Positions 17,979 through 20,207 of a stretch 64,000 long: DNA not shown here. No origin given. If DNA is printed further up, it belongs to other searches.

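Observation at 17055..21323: AT-rich three-gene island: orphan PAAR-like/TTR spike-tip protein + amidohydrolase-fold cargo + membrane-anchored beta-propeller (candidate contractile-injection effector/immunity module)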

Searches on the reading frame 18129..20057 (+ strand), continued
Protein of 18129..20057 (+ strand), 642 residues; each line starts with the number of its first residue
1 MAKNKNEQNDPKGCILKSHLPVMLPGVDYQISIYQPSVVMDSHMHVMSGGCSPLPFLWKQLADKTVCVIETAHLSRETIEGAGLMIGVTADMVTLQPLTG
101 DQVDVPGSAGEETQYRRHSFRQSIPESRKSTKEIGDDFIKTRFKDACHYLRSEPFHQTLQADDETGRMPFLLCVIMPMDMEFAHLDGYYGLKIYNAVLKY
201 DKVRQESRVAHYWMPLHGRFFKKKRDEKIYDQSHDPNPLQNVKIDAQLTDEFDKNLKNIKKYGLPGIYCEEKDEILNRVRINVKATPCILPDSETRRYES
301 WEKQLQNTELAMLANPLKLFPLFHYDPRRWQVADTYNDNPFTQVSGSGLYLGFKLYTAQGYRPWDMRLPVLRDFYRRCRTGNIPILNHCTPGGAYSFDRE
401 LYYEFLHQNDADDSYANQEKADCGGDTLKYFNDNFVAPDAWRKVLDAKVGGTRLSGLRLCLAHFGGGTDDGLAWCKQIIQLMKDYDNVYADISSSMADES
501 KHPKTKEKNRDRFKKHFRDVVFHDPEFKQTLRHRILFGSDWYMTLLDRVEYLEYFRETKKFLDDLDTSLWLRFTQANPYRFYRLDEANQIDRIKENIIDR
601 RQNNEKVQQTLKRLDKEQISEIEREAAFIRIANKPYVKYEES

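Call 16: search_protein_families(library=pfam, proteins=[L030:5213-6325:+, L023:1926-4025:+, L056:1675-2769:+, L016:4577-5104:+, L032:16438-18207:+, L023:6958-8112:+, L026:8589-9152:+, L032:4040-7534:+, L010:8270-9928:+, L032:12490-13002:+], max_evalue=0.001)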
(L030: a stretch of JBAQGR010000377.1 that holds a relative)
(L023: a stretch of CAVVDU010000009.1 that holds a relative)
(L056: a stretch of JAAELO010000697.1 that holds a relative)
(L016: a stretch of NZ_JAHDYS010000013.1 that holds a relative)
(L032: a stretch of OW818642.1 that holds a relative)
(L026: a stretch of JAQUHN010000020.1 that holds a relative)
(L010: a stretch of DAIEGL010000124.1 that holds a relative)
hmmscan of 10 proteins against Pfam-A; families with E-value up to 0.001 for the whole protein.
L030:5213-6325:+ (371 aa): 1 family
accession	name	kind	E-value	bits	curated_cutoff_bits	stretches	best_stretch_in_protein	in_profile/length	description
PF00109.32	ketoacyl-synt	-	1.8e-07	31.5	20.8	1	164-232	176-249/252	Beta-ketoacyl synthase, N-terminal domain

L023:1926-4025:+ (700 aa): 4 families
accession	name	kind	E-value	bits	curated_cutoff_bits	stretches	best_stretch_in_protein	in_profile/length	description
PF05954.17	Phage_GPD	-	5.9e-76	256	30.1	1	41-344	2-303/305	Phage tail baseplate hub (GPD)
PF22178.3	Gp5_trimer_C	-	1.2e-39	135.4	30.9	1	487-600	1-112/112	Bacteriophage T4 gp5 C-terminal trimerisation domain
PF04717.18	Phage_base_V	-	2.8e-12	47.2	23.8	1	402-468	11-73/75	Type VI secretion system/phage-baseplate injector OB domain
PF06715.18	Gp5_C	-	9.6e-06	25.8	20.4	1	539-561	2-24/24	Gp5 C-terminal repeat (3 copies)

L056:1675-2769:+ (365 aa): 1 family
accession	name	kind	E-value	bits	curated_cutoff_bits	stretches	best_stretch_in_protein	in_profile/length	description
PF09937.14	DUF2169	-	8.1e-66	222.8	25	1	34-329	2-293/294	Uncharacterized protein conserved in bacteria (DUF2169)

L016:4577-5104:+ (176 aa): 1 family
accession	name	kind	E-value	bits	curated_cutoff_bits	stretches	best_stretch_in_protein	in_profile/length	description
PF20093.5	DUF6484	-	2.3e-14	54.2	27.6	1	31-94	1-59/61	Domain of unknown function (DUF6484)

L032:16438-18207:+ (590 aa): 1 family
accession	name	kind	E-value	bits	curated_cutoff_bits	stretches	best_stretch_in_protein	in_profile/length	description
PF05947.17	T6SS_TssF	-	1.8e-143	479.7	25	1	16-587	7-608/608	Type VI secretion system, TssF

L023:6958-8112:+ (385 aa): 0 families

L026:8589-9152:+ (188 aa): 0 families

L032:4040-7534:+ (1165 aa): 1 family
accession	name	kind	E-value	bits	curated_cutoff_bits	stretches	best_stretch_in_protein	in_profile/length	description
PF14331.11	IcmF-related_N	-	1.8e-68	231.1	25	1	192-439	3-257/259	IcmF-related N-terminal domain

L010:8270-9928:+ (553 aa): 1 family
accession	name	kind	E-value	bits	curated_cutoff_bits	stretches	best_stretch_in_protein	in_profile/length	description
PF05936.17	T6SS_VasE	-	3.7e-111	372.4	23.4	1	108-550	1-429/429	Bacterial Type VI secretion, VC_A0110, EvfL, ImpJ, VasE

L032:12490-13002:+ (171 aa): 1 family
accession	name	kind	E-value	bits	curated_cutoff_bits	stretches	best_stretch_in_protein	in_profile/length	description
PF05591.17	T6SS_VipA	-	4.4e-56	189.4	24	1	17-167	3-154/155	Type VI secretion system, VipA, VC_A0107 or Hcp2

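Call 32: search_solved_structures(query=A1, max_evalue=1)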
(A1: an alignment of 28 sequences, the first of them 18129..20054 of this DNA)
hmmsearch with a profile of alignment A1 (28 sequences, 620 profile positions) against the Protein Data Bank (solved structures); distinct sequences matched with E-value up to 1: 0.

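Call 42: predict_structure(alignment_id=A1)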
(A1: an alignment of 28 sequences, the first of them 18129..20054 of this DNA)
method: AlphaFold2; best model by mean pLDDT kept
length: 642 residues; sequences in the alignment: 28
mean_pLDDT: 81.2   pTM: 0.86
mean pLDDT of the five models: 81.2, 80.5, 79.9, 79.0, 71.7
residues with pLDDT >= 90: 231; 70-90: 282; 50-70: 89; < 50: 40
segments of 3 or more residues with pLDDT < 50: 1-32, 162-166
pLDDT, mean of each block of 10 residues (from residue 1): 35 39 37 67 85 74 54 77 84 68 86 85 85 93 90 71 54 88 87 77 76 69 64 66 76 85 86 86 74 73 92 94 94 90 93 91 91 97 89 66 83 68 85 89 95 97 86 92 96 79 65 92 94 93 78 91 92 92 87 96 95 97 91 76 49
secondary structure, 60 per line:
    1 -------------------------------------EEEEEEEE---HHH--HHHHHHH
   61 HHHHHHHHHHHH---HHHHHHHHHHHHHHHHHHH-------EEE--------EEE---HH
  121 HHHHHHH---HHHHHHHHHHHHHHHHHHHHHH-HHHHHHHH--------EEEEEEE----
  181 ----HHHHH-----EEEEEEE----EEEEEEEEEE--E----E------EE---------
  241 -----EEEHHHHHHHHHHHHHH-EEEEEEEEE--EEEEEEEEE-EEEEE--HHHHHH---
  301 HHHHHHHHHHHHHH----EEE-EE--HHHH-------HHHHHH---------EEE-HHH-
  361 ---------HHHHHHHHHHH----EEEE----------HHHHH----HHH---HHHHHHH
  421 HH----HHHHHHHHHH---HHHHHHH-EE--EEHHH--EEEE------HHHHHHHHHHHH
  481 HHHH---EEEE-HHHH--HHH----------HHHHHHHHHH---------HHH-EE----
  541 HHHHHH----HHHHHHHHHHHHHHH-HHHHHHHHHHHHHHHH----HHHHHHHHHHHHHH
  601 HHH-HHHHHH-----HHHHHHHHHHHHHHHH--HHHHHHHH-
elements in order: E38-45 H54-72 H76-94 E102-104 E113-115 H119-127 H131-152 H154-161 E170-176 H185-189 E195-201 E206-215 E246-248 H249-262 E264-272 E275-283 E285-289 H292-297 H301-314 E319-321 H327-330 H338-343 E353-355 H370-380 E385-388 H399-403 H414-422 H427-436 H440-446 E459-462 H469-484 E488-491 H493-496 H512-521 H541-546 H551-565 H567-582 H587-603 H605-610 H616-631 H634-641
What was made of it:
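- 18129..20057 (+): Gene 2: amidohydrolase-superfamily (PF04909) effector of the TsxE type, with no signal peptide. AF2 model with pLDDT 81 and pTM 0.86 (call 42).
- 18129..18224 (+): Conserved but predicted-disordered N-terminus of gene 2 (aa 1-32), a candidate docking segment. pLDDT is below 50 (call 42).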

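Call 44: fold_search(model_id=the predicted structure, library=pdb)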
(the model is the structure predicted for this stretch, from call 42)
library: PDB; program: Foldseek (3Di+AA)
matches with E <= 10: 617; with E <= 0.001: 7
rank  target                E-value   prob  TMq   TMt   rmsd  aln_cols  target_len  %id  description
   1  4eri_A                1.6e-04  1.00  0.25  0.45   9.6       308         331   12  Evidence for a Dual Role of an Active Site Histidine in alpha-Amino-beta-Carboxymuconate-epsilon-Semialdehyde Decarbox (released 2012-08-22)
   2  4eri_B                3.9e-04  1.00  0.24  0.43  10.1       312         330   13  Evidence for a Dual Role of an Active Site Histidine in alpha-Amino-beta-Carboxymuconate-epsilon-Semialdehyde Decarbox (released 2012-08-22)
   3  4ifk_B                6.0e-04  1.00  0.24  0.42   9.9       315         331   12  Arginines 51 and 239* from a Neighboring Subunit are Essential for Catalysis in a Zinc-dependent Decarboxylase (released 2013-09-18)
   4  2dvu_C                6.7e-04  1.00  0.26  0.47   9.5       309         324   14  Crystal Structure of 2,6-Dihydroxybenzoate Decarboxylase Complexed with 2,6-Dihydroxybenzoate (released 2006-09-19)
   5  2dvt_A                7.1e-04  1.00  0.25  0.46   9.9       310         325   14  Crystal Structure of 2,6-Dihydroxybenzoate Decarboxylase from Rhizobium (released 2006-09-19)
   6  2dvt_D                7.9e-04  1.00  0.25  0.46   9.9       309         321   14  Crystal Structure of 2,6-Dihydroxybenzoate Decarboxylase from Rhizobium (released 2006-09-19)
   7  2dvt_C                9.7e-04  1.00  0.25  0.47   9.8       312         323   14  Crystal Structure of 2,6-Dihydroxybenzoate Decarboxylase from Rhizobium (released 2006-09-19)
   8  2dvt_B                1.3e-03  1.00  0.25  0.46   9.8       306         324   14  Crystal Structure of 2,6-Dihydroxybenzoate Decarboxylase from Rhizobium (released 2006-09-19)
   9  4dlf                  3.0e-03  1.00  0.25  0.50   7.9       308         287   14  Crystal structure of an amidohydrolase (COG3618) from burkholderia multivorans (TARGET EFI-500235) with bound ZN, space  (released 2012-02-29)
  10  4ha0_A                3.0e-03  1.00  0.24  0.43   7.3       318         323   11  Structure of Geobacillus kaustophilus lactonase, mutant R230D with Zn2+ (released 2012-11-07)
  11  6jqx_A                4.3e-03  0.98  0.23  0.38  10.6       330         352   12  Crystal structure of a hydrogenase from Trichosporon moniliiforme (released 2020-04-01)
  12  6jqx_B                5.6e-03  0.98  0.23  0.38  10.2       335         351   11  Crystal structure of a hydrogenase from Trichosporon moniliiforme (released 2020-04-01)
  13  8h41_B                1.1e-02  0.97  0.24  0.39   9.7       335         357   10  Crystal structure of a decarboxylase from Trichosporon moniliiforme in complex with o-nitrophenol (released 2023-08-16)
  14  1onw_A                1.5e-02  0.99  0.23  0.37   6.9       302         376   12  Crystal structure of Isoaspartyl Dipeptidase from E. coli (released 2003-05-06)
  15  3aam                  3.8e-02  0.35  0.15  0.28  11.1       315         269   15  Crystal structure of endonuclease IV from Thermus thermophilus HB8 (released 2010-12-01)
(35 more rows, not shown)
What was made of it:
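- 18129..20057 (+): Foldseek best hits are ACMSD, γ-resorcylate decarboxylase and lactonases (call 44).
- On TsxE-type amidohydrolase T6SS effector: The fold is a barrel (calls 42, 44).
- The fold is an amidohydrolase barrel (calls 42, 44). The best fold matches are decarboxylases (ACMSD, γ-resorcylate decarboxylase) and lactonases (call 44).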

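Call 45: search_protein_families(library=pfam, proteins=[L040:8540-11680:+, L051:1-3093:+, L037:9005-11608:+, L045:9113-11821:+, L054:8609-11923:+, L059:9212-12364:+, L061:1385-3838:+, L066:8951-11245:+, L063:2630-4933:+, L056:4734-7382:+], max_evalue=0.01)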
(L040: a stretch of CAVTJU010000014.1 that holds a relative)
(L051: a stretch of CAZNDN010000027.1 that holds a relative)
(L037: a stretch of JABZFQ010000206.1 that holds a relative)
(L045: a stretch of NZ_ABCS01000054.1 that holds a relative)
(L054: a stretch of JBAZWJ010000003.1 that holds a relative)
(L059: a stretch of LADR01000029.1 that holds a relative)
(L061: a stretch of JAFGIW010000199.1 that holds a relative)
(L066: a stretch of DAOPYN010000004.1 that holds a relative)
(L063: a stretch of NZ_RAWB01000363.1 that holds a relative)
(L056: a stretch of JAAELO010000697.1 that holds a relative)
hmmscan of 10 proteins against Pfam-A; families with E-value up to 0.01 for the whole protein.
L040:8540-11680:+ (1047 aa): 3 families
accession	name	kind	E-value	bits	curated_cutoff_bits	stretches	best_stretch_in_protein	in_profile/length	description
PF05488.18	PAAR_motif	-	1.7e-20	73.4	27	2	58-105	5-51/70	PAAR motif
PF01476.26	LysM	-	8e-05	23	20.9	1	310-356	1-43/43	LysM domain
PF04909.20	Amidohydro_2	-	0.00013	22.2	26.4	0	753-864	107-182/289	Amidohydrolase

L051:1-3093:+ (1031 aa): 3 families
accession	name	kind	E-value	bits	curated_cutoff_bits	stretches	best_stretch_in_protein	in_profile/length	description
PF04909.20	Amidohydro_2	-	3.8e-16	60.1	26.4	1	763-943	109-250/289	Amidohydrolase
PF01471.23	PG_binding_1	-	3.3e-05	24.4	23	1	335-400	3-56/57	Putative peptidoglycan binding domain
PF00691.25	OmpA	-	6.6e-05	23.6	27.2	1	276-320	21-64/98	OmpA family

L037:9005-11608:+ (868 aa): 3 families
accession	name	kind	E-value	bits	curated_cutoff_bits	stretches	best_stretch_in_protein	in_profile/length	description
PF04909.20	Amidohydro_2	-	3e-07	30.9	26.4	1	575-773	103-252/289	Amidohydrolase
PF00691.25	OmpA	-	0.00018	22.2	27.2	1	68-135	2-66/98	OmpA family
PF01471.23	PG_binding_1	-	0.0078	16.8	23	0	148-189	3-37/57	Putative peptidoglycan binding domain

L045:9113-11821:+ (903 aa): 2 families
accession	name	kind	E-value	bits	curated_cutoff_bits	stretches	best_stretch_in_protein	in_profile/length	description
PF04909.20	Amidohydro_2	-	1.5e-05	25.4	26.4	1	625-806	130-255/289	Amidohydrolase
PF01476.26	LysM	-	0.0035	17.7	20.9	0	11-29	1-19/43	LysM domain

L054:8609-11923:+ (1105 aa): 2 families
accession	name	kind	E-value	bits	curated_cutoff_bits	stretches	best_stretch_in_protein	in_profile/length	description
PF04909.20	Amidohydro_2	-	1.1e-09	38.9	26.4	1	943-1002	188-253/289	Amidohydrolase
PF00691.25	OmpA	-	2.1e-09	38.1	27.2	1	211-274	1-66/98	OmpA family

L059:9212-12364:+ (1051 aa): 3 families
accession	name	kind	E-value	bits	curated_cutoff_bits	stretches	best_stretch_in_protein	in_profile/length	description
PF04909.20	Amidohydro_2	-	3.7e-15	56.9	26.4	1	759-1008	87-289/289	Amidohydrolase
PF01476.26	LysM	-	4.4e-08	33.4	20.9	1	7-57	1-43/43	LysM domain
PF01471.23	PG_binding_1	-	5.1e-05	23.8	23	1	163-218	3-56/57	Putative peptidoglycan binding domain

L061:1385-3838:+ (818 aa): 2 families
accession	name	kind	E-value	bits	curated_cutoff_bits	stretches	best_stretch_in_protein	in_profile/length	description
PF05638.18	T6SS_HCP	-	3.4e-13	50.4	23.5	1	68-163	49-129/129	Type VI secretion system effector, Hcp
PF04909.20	Amidohydro_2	-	9.6e-13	49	26.4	1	571-778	121-289/289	Amidohydrolase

L066:8951-11245:+ (765 aa): 1 family
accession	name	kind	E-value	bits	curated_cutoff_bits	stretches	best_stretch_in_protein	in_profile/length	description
PF04909.20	Amidohydro_2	-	3.4e-08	34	26.4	1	429-675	105-256/289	Amidohydrolase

L063:2630-4933:+ (768 aa): 1 family
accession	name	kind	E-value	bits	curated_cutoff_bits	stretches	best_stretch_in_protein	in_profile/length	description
PF04909.20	Amidohydro_2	-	9.3e-08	32.6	26.4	1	509-660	155-268/289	Amidohydrolase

L056:4734-7382:+ (883 aa): 1 family
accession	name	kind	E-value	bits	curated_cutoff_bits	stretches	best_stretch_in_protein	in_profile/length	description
PF04909.20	Amidohydro_2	-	0.00038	20.8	26.4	0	682-811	190-289/289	Amidohydrolase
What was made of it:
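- On TsxE-type amidohydrolase T6SS effector: Such modules are present in relatives (call 45).
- PAAR+LysM+AH2 occurs in L040, and Hcp+AH2 in L061 (call 45). OmpA, PG_binding_1 or LysM modules are fused to AH2 in L037, L045, L051, L054 and L059 (call 45). LysM, PG_binding_1 and OmpA-like modules are repeatedly fused to this domain in five lineages (call 45). There is also an Hcp fusion (call 45).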
